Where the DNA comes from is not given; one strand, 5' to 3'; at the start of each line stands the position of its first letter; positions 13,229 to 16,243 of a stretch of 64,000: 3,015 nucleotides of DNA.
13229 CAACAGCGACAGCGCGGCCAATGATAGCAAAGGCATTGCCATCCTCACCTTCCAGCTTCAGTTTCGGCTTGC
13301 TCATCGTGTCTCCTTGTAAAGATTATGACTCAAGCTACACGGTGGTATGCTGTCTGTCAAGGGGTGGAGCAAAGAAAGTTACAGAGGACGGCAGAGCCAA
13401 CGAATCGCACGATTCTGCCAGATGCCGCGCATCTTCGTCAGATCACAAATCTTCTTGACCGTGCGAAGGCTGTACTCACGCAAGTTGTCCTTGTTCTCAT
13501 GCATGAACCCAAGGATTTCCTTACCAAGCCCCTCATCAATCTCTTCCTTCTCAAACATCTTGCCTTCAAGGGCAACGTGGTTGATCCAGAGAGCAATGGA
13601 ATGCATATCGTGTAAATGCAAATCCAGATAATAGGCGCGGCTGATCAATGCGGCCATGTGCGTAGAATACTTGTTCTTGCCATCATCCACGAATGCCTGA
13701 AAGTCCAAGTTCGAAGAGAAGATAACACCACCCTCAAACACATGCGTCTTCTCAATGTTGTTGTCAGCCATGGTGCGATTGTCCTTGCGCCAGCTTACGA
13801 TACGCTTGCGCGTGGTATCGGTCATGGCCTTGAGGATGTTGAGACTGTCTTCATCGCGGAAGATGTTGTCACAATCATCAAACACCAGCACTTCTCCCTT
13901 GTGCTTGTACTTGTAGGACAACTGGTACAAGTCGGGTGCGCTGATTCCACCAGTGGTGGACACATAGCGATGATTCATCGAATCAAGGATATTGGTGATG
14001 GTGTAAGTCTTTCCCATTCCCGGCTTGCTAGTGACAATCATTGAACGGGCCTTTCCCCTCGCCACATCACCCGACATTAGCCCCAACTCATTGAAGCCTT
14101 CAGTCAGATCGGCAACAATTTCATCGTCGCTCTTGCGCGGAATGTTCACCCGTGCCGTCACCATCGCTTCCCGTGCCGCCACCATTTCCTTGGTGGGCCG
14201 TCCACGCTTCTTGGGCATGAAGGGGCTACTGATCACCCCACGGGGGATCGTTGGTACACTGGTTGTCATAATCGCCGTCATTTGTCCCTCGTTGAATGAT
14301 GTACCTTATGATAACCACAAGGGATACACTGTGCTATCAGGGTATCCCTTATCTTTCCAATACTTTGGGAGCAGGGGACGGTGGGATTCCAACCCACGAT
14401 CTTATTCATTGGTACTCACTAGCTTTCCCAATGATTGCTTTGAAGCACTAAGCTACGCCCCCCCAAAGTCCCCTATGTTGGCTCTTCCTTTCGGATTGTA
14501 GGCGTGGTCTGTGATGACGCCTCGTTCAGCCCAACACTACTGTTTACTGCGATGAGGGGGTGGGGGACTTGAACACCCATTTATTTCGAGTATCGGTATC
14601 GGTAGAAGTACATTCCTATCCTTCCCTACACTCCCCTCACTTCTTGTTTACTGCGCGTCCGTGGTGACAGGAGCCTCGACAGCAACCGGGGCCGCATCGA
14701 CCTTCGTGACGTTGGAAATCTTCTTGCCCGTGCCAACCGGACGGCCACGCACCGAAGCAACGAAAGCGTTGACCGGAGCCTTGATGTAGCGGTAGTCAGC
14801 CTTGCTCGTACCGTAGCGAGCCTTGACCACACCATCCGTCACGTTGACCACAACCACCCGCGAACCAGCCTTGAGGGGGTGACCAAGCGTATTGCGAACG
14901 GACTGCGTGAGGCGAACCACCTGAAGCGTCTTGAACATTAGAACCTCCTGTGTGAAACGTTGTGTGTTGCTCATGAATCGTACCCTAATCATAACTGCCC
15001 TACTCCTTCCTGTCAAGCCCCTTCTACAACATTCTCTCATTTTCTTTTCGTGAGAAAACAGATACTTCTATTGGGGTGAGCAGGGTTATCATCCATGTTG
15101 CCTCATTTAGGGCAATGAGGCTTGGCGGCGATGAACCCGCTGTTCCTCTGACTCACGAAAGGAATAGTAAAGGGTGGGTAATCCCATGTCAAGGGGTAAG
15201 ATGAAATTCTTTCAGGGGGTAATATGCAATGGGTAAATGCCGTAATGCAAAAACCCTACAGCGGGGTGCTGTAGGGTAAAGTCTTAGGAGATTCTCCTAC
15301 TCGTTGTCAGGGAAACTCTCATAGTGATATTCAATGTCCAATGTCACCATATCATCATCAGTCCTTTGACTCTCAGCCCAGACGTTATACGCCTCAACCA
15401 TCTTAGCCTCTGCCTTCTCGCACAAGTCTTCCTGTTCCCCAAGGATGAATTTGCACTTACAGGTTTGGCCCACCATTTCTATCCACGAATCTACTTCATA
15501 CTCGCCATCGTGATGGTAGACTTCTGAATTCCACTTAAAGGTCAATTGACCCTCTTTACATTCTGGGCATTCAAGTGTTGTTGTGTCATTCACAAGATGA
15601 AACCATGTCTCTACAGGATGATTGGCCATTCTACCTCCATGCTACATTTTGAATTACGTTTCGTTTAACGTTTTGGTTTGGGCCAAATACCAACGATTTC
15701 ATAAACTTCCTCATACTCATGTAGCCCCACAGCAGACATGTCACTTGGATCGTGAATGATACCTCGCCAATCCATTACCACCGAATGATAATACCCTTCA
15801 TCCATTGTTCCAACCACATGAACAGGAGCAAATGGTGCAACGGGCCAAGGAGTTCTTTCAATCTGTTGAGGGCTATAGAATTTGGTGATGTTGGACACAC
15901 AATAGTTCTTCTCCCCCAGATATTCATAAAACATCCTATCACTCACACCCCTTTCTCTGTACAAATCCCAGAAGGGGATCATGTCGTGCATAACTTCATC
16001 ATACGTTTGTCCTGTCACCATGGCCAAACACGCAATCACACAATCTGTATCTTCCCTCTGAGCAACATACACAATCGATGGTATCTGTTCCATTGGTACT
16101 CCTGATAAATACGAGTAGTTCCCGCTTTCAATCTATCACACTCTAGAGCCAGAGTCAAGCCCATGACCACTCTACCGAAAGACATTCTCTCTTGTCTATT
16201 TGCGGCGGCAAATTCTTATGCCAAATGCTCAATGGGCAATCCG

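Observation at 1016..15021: Family of at least 13 near-identical ~75-bp promoter-leader cassettes upstream of small early-region genes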

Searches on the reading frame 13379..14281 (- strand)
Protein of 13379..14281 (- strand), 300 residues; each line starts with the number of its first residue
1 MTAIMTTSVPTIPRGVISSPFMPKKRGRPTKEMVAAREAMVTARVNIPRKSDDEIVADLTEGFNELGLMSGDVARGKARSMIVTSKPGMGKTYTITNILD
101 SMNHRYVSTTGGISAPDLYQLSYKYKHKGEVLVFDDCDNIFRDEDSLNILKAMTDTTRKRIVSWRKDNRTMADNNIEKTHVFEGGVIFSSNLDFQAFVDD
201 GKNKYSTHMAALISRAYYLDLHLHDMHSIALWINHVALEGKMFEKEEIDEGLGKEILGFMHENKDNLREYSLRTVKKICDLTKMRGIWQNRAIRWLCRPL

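Call 9: search_protein_families(library=pfam, proteins=[window:13379-14281:-])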
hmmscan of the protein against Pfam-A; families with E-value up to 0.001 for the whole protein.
window:13379-14281:- (300 aa): 2 families
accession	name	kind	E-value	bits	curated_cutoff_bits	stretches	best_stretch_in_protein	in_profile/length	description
PF13401.12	AAA_22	-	0.00042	21.1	27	0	77-105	4-35/130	AAA domain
PF13191.12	AAA_16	-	0.00073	20.5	32.6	0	71-107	17-55/167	AAA ATPase domain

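Call 15: find_related_loci(query=window:13379-14281:-, collection=viral_contigs, flank=10000)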
Query window:13379-14281:- (300 aa) in viral_contigs; peptide patterns used: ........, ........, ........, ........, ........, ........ (x = any residue, [..] = any of these).
3 stretches matched a pattern; 1 encode a relative of the query (tblastn E <= 1e-3); 1 distinct loci.
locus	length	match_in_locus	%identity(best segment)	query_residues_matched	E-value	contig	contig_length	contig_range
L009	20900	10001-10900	70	2-300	2e-149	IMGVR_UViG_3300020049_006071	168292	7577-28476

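Call 19: search_protein_families(library=phrogs, proteins=[window:13379-14281:-])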
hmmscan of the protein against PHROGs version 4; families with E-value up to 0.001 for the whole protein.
window:13379-14281:- (300 aa): 1 family
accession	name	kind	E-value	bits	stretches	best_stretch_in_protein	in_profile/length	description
phrog_1250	-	unknown function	9.8e-66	223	1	38-292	64-321/327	unknown function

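Call 26: search_dna_similar(query=window:13379-14281:-, collection=phages, mode=protein, max_rows=15)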
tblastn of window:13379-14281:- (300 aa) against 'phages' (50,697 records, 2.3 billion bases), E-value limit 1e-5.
Records with a match: 1303; places in all: 1303; records where one place covers at least 80% of the query: 481.
Best place of each record, by identity: <60% 1303.
By first word of the organism name: Escherichia 557; Klebsiella 149; Vibrio 121; Shigella 76; Acinetobacter 68; Aeromonas 48; Enterobacteria 43; Salmonella 36; Enterobacter 36; Yersinia 35; and 28 more.
By host as written in the record: Escherichia coli 230; - 204; Klebsiella pneumoniae 31; Escherichia coli O157:H7 25; Escherichia coli B 24; Shigella sp. 21; Acinetobacter baumannii 19; Aeromonas salmonicida 15; and 345 more.
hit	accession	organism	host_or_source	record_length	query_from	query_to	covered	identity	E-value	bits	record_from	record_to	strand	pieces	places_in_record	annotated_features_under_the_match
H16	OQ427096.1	Xanthomonas phage X1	Xanthomonas campestris pv. campestris ...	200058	24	300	92%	32.6%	2e-37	146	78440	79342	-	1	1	hypothetical protein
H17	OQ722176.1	Vibrio phage vB_VspM_VS2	Vibrio splendidus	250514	15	281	89%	33.2%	5e-36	142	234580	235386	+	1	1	record has no annotation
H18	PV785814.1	Vibrio phage QD01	Vibrio natriegens Vmax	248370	15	281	89%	33.2%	5e-36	142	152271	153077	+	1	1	hypothetical protein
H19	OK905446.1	Vibrio phage VS1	Vibrio splendidus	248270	15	281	89%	33.2%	5e-36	142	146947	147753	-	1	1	record has no annotation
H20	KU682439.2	Stenotrophomonas phage vB_SmaS-DLP_6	Stenotrophomonas maltophilia D1571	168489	59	292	78%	37.7%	4e-44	166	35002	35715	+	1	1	hypothetical protein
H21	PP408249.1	Pseudomonas phage vB_Pa-PAC2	Pseudomonas aeruginosa PAO1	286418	54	285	77%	37.3%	2e-42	161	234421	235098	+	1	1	thioredoxin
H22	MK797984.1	Pseudomonas phage vB_PaeM_PA5oct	-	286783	54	285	77%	37.3%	2e-42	161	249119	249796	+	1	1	thioredoxin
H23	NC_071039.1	Pseudomonas phage vB_PaeM_PA5oct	-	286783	54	285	77%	37.3%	2e-42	161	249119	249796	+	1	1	unknown function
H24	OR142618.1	Pseudomonas phage Callisto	Pseudomonas aeruginosa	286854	54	285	77%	37.3%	2e-42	161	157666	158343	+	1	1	hypothetical protein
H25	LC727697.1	Pseudomonas phage sp. 30-2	Pseudomonas aeruginosa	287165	54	285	77%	37.3%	2e-42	161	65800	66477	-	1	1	hypothetical protein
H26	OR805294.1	Pseudomonas phage Ettore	Pseudomonas aeruginosa PAO1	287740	54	285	77%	37.3%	2e-42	161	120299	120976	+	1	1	hypothetical protein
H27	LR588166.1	Pseudomonas phage vB_PaeM_MIJ3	-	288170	54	285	77%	37.3%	2e-42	161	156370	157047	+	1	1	hypothetical protein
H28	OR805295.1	Pseudomonas phage Paride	Pseudomonas aeruginosa PAO1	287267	54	285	77%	37.3%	2e-42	161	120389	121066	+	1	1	hypothetical protein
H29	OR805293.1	Pseudomonas phage Deifobo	Pseudomonas aeruginosa PAO1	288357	54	285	77%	37.3%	2e-42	161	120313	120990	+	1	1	hypothetical protein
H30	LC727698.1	Pseudomonas phage sp. 30-3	Pseudomonas aeruginosa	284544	54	285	77%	37.3%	2e-42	161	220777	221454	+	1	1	hypothetical protein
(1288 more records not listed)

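Call 34: find_related_loci(query=window:13379-14281:-, collection=metagenome_contigs, flank=10000)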
Query window:13379-14281:- (300 aa) in metagenome_contigs; peptide patterns used: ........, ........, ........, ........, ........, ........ (x = any residue, [..] = any of these).
92 stretches matched a pattern; 5 encode a relative of the query (tblastn E <= 1e-3); 5 distinct loci.
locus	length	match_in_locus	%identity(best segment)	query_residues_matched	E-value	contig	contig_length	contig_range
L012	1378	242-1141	88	1-300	0e+0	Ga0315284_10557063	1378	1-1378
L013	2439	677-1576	70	2-300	7e-159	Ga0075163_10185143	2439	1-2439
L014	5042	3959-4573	30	63-284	2e-21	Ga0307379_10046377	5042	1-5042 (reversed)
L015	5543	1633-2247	30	63-284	2e-21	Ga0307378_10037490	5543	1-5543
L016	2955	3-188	36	132-191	3e-6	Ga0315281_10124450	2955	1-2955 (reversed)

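Call 64: find_homologous_proteins(query=window:13379-14281:-, max_evalue=1e-40)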
Query window:13379-14281:- (300 aa): 82 proteins with E <= 1e-40 among 2101 candidates.
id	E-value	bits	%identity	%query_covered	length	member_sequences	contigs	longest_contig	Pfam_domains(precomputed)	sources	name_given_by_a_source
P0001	3.5e-181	619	88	100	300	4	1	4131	-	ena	-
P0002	6.2e-178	608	86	100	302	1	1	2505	-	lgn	-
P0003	3.8e-144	498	70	100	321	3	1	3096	-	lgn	-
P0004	2.9e-140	485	70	100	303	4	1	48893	-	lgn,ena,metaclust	metaclust:\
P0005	9.3e-136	470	69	97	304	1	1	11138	-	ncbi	-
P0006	1.3e-83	299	50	91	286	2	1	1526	-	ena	-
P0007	1.9e-82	295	48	98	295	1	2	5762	-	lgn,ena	-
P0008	9.7e-82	293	48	91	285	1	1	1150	-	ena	-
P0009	3.8e-81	291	49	92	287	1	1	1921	-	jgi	jgi:hypothetical protein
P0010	2.0e-80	289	47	93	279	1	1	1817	-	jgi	-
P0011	5.2e-79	284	49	92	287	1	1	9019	-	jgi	jgi:hypothetical protein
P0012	9.2e-77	276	46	92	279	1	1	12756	-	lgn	-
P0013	1.0e-76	276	46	93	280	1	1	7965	-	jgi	jgi:hypothetical protein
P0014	4.2e-76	274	47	91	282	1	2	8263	PF00004.36,PF13401.13,PF13191.13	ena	-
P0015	8.6e-76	273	45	93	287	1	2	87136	-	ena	-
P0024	1.2e-72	263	44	92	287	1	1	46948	-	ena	-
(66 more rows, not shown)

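Call 65: find_encoding_contigs(protein=P0001, flank=10000, max_places=2)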
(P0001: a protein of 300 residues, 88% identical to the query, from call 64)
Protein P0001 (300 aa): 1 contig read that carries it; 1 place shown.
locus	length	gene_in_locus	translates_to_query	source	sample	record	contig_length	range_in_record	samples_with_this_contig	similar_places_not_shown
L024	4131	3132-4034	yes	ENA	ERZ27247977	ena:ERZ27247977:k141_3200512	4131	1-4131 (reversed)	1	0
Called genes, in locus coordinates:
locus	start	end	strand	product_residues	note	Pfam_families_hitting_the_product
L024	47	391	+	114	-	-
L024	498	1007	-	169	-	-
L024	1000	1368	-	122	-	-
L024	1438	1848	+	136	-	-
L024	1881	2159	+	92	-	-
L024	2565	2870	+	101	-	-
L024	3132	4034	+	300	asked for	-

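Call 66: find_encoding_contigs(protein=P0005, flank=10000, max_places=2)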
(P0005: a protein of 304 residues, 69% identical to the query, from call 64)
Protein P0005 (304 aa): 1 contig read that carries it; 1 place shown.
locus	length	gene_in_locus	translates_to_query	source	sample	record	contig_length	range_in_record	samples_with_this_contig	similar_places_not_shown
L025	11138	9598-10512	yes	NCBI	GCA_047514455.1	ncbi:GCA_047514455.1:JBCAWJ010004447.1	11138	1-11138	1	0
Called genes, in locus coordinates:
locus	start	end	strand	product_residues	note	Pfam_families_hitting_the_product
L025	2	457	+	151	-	?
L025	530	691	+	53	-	-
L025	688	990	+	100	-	-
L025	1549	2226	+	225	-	-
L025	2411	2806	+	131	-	-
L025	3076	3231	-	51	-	-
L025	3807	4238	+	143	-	-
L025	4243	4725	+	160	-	PF04308:RNaseH_like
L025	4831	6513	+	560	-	-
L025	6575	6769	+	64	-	-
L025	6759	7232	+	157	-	-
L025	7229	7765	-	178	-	-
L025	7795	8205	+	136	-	-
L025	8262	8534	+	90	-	-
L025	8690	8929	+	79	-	-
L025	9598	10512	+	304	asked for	-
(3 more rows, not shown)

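Call 67: find_encoding_contigs(protein=P0015, flank=10000, max_places=2)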
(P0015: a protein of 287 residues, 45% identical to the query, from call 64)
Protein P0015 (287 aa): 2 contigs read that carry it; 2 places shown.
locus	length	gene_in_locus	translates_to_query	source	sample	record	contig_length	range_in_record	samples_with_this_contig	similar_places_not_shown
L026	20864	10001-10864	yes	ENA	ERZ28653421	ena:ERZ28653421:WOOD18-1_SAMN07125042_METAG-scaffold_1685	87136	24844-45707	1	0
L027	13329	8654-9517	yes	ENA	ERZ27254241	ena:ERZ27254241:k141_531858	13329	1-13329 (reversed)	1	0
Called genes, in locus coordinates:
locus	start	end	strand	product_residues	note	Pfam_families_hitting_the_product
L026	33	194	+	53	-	-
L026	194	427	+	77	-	-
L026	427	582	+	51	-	-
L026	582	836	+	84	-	-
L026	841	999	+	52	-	-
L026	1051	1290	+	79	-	-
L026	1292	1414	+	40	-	-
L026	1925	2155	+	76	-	-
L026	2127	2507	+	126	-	-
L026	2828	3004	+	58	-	-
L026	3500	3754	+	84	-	-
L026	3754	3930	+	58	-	-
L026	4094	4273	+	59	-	-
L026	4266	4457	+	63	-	-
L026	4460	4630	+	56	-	-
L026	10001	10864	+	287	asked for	-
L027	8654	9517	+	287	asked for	-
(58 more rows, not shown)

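Call 70: find_encoding_contigs(protein=P0004, flank=10000, max_places=2)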
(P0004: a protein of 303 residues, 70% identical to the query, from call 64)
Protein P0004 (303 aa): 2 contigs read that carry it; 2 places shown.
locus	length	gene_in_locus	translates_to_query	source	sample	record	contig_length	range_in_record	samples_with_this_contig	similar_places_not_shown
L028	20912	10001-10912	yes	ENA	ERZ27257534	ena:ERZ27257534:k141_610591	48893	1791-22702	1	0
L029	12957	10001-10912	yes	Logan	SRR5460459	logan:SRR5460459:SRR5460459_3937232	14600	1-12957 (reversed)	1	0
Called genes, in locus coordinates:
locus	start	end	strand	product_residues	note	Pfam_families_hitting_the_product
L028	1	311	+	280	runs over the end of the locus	-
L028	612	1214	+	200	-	PF13392:HNH_3 (weak)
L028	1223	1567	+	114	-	-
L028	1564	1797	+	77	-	-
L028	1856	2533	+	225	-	-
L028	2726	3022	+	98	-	-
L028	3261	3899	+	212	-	-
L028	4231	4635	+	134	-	-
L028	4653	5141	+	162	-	PF04308:RNaseH_like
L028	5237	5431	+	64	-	-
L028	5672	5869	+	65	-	-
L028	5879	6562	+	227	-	-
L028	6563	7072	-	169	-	-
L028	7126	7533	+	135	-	-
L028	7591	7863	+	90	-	-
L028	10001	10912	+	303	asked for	-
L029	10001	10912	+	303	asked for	-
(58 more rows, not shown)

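Call 71: find_encoding_contigs(protein=P0012, flank=10000, max_places=1)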
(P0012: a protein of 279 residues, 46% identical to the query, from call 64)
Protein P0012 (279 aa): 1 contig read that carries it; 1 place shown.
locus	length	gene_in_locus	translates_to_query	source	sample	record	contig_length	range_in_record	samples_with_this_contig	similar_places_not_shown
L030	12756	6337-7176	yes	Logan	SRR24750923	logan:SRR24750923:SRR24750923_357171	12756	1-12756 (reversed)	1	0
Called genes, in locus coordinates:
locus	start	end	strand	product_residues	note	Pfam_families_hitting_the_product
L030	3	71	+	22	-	?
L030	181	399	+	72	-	-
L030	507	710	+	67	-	-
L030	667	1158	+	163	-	-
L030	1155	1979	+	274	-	PF17338:GP88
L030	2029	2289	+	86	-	-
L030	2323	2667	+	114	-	-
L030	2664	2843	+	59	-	-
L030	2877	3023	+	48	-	-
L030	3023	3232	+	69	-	-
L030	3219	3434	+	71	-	-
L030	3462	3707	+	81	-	-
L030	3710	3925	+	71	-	-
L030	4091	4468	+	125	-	-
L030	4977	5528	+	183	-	-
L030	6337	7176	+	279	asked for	-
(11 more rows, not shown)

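Call 72: find_encoding_contigs(protein=P0024, flank=10000, max_places=1)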
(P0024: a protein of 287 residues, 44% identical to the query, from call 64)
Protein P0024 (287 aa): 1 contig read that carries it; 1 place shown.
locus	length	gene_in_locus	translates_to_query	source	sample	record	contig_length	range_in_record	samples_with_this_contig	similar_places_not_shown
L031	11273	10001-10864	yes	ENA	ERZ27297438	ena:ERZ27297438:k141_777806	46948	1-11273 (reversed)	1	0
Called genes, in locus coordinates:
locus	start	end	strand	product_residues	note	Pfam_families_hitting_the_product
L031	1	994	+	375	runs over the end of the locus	PF26926:Phage_T4_rIIB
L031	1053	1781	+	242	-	PF23780:S-AdoMet_lyase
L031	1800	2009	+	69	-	-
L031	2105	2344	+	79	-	-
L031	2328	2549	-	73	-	-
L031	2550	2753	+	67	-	-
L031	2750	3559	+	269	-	PF17338:GP88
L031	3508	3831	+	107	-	-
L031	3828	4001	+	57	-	-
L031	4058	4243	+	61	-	-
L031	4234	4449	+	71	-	-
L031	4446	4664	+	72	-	-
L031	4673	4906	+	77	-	-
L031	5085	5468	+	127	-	PF20274:cREC_REC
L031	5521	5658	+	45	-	-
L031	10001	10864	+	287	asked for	-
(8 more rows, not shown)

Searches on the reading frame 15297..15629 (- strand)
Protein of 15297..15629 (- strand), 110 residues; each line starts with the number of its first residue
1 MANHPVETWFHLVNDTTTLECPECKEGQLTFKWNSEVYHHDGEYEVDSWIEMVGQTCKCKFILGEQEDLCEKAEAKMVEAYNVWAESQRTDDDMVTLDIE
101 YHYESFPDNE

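Call 58: search_protein_families(library=pfam, max_evalue=0.01, proteins=[window:15297-15629:-])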
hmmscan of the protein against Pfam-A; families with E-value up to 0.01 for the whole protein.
window:15297-15629:- (110 aa): 1 family
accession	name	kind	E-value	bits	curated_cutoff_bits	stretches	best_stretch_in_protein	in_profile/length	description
PF08063.17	Zn_ribbon_PADR1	-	0.0076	16.5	25.1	1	20-43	4-25/42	PADR1 domain, zinc ribbon fold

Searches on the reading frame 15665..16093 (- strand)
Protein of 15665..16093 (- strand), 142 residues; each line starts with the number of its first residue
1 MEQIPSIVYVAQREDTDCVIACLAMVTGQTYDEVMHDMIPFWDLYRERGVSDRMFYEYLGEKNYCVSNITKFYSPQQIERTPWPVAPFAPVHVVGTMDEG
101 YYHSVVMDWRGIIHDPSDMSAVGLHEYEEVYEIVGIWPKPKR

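Call 58: search_protein_families(library=pfam, max_evalue=0.01, proteins=[window:15665-16093:-])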
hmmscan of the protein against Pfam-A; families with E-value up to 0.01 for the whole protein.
window:15665-16093:- (142 aa): 1 family
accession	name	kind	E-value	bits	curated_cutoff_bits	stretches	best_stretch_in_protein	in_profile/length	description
PF03412.21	Peptidase_C39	-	0.0092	16.2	22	0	8-31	3-25/133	Peptidase C39 family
